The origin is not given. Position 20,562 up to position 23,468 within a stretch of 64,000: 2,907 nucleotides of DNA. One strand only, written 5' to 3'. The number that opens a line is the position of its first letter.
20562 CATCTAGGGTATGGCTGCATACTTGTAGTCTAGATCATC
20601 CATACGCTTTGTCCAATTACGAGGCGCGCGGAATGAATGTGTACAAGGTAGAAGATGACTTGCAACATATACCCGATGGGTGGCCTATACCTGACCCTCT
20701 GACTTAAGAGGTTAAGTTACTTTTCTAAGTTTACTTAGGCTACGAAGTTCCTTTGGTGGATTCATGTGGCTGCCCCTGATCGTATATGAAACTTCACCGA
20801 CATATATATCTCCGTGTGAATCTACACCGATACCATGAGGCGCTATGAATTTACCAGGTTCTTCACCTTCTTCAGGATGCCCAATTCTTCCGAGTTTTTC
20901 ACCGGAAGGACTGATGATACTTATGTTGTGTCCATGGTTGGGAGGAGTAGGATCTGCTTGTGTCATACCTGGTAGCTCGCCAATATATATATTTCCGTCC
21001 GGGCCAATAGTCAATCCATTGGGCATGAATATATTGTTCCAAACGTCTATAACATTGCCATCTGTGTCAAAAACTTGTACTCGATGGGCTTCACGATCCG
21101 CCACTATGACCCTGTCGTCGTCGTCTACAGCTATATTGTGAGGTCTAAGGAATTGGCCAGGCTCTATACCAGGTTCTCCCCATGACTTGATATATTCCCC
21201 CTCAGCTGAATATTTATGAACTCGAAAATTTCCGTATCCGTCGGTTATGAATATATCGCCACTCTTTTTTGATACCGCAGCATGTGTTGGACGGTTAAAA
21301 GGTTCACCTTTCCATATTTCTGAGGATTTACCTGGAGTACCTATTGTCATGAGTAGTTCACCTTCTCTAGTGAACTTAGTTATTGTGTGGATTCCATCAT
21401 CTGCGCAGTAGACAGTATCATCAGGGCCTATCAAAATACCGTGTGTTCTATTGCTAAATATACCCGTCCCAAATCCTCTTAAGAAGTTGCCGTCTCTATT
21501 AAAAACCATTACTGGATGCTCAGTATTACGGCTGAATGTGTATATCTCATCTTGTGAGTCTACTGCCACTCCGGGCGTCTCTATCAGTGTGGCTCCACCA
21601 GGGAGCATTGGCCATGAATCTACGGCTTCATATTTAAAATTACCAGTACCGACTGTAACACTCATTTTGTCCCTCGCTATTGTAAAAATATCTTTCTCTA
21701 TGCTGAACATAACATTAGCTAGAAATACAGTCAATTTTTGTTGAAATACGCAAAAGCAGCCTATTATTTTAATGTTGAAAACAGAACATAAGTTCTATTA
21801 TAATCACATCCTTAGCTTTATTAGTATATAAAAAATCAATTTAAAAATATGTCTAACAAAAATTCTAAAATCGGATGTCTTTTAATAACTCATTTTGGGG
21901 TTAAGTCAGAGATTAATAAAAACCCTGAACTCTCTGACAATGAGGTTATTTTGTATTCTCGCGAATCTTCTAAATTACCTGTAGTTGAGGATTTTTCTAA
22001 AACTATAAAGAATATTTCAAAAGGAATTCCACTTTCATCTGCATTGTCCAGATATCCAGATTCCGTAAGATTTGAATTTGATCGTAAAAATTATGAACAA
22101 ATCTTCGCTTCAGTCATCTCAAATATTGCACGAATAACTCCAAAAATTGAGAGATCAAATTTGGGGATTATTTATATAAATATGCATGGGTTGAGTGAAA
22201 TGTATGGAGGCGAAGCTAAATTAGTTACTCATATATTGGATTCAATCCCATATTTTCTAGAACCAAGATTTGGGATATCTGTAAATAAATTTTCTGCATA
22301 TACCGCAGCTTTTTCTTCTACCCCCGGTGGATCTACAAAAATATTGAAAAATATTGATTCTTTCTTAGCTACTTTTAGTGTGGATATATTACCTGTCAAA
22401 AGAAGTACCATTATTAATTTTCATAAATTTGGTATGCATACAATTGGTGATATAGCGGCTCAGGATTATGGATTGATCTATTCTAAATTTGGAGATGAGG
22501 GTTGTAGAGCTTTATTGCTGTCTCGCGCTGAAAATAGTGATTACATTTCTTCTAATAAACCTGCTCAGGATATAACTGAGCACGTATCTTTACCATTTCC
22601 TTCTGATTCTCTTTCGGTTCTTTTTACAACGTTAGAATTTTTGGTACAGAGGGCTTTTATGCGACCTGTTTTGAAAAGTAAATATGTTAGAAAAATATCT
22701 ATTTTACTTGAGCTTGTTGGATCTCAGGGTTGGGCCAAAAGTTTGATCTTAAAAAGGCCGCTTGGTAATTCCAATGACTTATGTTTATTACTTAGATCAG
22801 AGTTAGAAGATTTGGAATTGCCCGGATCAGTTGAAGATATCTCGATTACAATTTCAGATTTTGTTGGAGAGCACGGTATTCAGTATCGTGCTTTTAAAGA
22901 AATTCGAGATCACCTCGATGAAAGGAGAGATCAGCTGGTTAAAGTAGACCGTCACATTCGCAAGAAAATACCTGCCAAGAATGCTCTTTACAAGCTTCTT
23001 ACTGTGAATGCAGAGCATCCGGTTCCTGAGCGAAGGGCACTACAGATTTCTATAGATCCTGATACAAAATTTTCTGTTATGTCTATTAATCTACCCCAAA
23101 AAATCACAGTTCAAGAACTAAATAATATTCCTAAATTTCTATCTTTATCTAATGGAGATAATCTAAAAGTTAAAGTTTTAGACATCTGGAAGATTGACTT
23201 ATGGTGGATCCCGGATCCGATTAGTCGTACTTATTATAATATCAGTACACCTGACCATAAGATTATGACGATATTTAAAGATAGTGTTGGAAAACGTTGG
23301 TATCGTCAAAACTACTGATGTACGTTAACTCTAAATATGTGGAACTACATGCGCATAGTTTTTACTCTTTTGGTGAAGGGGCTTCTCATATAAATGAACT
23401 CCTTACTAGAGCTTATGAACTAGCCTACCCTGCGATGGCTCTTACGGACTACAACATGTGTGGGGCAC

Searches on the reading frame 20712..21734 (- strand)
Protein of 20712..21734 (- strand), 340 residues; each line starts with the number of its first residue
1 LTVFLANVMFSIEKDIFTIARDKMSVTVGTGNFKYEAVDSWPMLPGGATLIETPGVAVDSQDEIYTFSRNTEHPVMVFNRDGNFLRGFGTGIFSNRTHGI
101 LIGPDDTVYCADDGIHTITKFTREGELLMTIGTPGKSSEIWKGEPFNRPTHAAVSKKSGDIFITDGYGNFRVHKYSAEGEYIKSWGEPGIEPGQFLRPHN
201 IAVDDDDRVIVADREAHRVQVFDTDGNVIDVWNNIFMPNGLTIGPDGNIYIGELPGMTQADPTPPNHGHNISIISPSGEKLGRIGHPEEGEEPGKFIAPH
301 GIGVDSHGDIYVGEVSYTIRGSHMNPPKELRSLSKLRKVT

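Call 72: search_protein_families(library=pfam, proteins=[window:20712-21734:-], max_evalue=0.0001)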
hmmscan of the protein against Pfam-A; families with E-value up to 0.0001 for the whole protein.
window:20712-21734:- (340 aa): 5 families
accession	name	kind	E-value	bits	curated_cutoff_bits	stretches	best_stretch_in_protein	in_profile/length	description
PF01436.27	NHL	-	4e-23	80.7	20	1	195-222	1-28/28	NHL repeat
PF17170.10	DUF5128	-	9.2e-06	25.5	22.9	0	159-226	54-121/321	6-bladed beta-propeller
PF24684.1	Vgb_lyase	-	1e-05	25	50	0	196-252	223-281/290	Virginiamycin B lyase family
PF08450.18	SGL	-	2.1e-05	24.7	26.3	0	197-232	185-220/246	SMP-30/Gluconolactonase/LRE-like region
PF06739.17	SBBP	-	2.5e-05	24.5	20.5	0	299-313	15-29/38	Beta-propeller repeat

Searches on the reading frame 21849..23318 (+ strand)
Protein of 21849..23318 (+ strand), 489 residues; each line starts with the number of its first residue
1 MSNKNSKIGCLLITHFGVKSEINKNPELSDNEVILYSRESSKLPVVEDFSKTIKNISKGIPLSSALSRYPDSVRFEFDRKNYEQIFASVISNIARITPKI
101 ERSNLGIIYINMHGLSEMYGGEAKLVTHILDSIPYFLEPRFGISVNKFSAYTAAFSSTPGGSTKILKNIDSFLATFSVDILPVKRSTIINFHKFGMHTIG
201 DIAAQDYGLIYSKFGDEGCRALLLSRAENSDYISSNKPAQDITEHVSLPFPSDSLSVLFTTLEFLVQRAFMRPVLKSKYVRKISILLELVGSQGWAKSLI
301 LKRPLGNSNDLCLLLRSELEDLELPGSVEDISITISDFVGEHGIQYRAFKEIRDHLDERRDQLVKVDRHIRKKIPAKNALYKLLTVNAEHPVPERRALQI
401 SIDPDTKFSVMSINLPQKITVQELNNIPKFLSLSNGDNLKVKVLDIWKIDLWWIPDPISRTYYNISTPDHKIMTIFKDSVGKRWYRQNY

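Call 61: search_protein_families(library=pfam, proteins=[window:21849-23318:+], max_evalue=0.0001)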
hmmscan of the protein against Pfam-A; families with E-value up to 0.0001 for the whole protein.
window:21849-23318:+ (489 aa): 1 family
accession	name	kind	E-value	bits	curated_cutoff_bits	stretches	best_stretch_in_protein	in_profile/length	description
PF00817.25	IMS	-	4.2e-08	33.7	23.2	1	14-151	4-144/148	impB/mucB/samB family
